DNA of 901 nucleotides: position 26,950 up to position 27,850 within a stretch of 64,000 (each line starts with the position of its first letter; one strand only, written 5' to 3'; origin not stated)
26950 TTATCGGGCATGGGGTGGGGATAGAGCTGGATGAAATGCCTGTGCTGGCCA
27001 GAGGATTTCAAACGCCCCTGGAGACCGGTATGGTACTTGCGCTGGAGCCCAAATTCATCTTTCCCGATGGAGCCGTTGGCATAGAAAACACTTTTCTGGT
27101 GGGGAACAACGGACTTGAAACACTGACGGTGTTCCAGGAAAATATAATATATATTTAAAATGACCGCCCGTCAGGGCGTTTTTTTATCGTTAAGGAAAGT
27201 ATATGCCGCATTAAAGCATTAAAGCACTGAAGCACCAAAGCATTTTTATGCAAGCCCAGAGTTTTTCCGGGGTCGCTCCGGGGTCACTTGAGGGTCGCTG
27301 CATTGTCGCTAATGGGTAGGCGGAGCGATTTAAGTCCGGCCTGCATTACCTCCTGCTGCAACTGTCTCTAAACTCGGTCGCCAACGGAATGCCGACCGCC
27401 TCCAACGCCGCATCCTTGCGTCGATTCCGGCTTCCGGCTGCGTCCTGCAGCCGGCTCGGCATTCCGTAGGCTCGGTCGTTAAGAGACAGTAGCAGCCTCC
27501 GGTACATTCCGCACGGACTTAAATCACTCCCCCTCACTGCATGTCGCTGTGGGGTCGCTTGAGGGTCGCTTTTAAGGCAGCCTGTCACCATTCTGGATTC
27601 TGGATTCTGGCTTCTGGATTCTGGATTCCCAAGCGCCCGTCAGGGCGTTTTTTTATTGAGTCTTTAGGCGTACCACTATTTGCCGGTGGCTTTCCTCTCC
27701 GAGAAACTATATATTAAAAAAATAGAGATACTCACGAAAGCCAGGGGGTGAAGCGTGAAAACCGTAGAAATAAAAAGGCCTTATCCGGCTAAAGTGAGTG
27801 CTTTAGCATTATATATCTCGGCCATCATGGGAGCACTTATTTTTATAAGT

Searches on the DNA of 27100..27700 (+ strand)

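Call 11: search_rna_families(source=window, start=27100, end=27700, threshold=evalue, max_evalue=10, show_alignments=3)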
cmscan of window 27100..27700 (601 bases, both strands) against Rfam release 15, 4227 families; matches with E-value up to 10: 6.
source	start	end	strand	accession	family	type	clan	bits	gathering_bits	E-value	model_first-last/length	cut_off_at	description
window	27347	27504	-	RF01731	TwoAYGGAY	Cis-reg;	CL00106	47.1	43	1.5e-06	1-168/168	no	TwoAYGGAY RNA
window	27354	27496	-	RF03175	MIR3454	Gene; miRNA;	-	20.3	142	0.17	1-147/147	no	MIR3454 microRNA precursor family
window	27141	27187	+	RF02676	Esr41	Gene; sRNA;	-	16.8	102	1.4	1-74/74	no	Enterohemorrhagic E. coli sRNA 41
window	27542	27650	+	RF03357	mir-1842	Gene; miRNA;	-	16.1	81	4.1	1-60/60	no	mir-1842 microRNA precursor family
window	27558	27682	-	RF02103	DLEU1_1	Gene; lncRNA;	-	15.1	30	2.2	66-190/190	no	Deleted in lymphocytic leukemia 1 conserved region 1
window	27110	27187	+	RF00106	RNAI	Gene; antisense;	-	13.6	47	7.8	1-102/102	no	RNAI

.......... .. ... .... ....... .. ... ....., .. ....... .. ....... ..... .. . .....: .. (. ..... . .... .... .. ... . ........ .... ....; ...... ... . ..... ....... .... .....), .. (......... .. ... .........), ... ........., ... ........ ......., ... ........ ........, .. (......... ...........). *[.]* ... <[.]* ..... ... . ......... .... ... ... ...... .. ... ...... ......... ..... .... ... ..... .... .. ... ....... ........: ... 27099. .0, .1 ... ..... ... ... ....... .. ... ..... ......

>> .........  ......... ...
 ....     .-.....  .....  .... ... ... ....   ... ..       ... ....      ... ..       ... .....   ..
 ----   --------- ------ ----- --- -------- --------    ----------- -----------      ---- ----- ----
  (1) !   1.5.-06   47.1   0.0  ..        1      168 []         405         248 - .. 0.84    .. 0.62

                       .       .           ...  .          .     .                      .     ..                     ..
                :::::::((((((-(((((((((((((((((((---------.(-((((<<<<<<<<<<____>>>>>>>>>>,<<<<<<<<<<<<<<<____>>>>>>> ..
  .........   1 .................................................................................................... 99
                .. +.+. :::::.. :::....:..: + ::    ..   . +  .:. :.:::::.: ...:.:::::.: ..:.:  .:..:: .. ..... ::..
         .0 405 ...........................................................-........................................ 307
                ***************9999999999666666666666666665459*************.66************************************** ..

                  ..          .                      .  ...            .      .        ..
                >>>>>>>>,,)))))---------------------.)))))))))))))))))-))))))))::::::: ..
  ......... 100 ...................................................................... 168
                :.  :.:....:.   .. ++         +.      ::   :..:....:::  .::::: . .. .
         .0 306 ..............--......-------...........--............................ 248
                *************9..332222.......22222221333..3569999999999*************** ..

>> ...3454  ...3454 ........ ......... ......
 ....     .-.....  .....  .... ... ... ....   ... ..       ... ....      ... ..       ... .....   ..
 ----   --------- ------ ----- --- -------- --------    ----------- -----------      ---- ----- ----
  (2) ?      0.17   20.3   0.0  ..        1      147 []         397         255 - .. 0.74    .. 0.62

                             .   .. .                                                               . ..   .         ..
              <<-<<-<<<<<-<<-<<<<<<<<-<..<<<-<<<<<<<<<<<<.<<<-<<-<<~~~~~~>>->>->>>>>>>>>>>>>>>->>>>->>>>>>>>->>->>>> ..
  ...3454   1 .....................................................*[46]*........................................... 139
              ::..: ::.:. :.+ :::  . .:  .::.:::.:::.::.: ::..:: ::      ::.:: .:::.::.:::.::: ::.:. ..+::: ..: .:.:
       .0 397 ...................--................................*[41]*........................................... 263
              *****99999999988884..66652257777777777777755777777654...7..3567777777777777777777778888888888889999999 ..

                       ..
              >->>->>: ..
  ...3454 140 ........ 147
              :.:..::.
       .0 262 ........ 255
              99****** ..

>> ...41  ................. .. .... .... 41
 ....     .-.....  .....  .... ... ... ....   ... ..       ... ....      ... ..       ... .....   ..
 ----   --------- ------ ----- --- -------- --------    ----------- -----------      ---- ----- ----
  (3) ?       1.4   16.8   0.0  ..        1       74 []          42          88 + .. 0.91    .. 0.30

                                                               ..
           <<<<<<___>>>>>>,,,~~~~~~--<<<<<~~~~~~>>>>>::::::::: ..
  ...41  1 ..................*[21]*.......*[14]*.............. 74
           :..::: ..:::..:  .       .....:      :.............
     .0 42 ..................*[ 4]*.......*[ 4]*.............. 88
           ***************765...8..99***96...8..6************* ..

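Call 71: search_dna_similar(query=window:27160-27660:+, collection=plasmids, mode=distant, max_rows=10)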
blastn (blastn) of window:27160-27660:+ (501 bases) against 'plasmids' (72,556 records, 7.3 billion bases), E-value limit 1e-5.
No match.
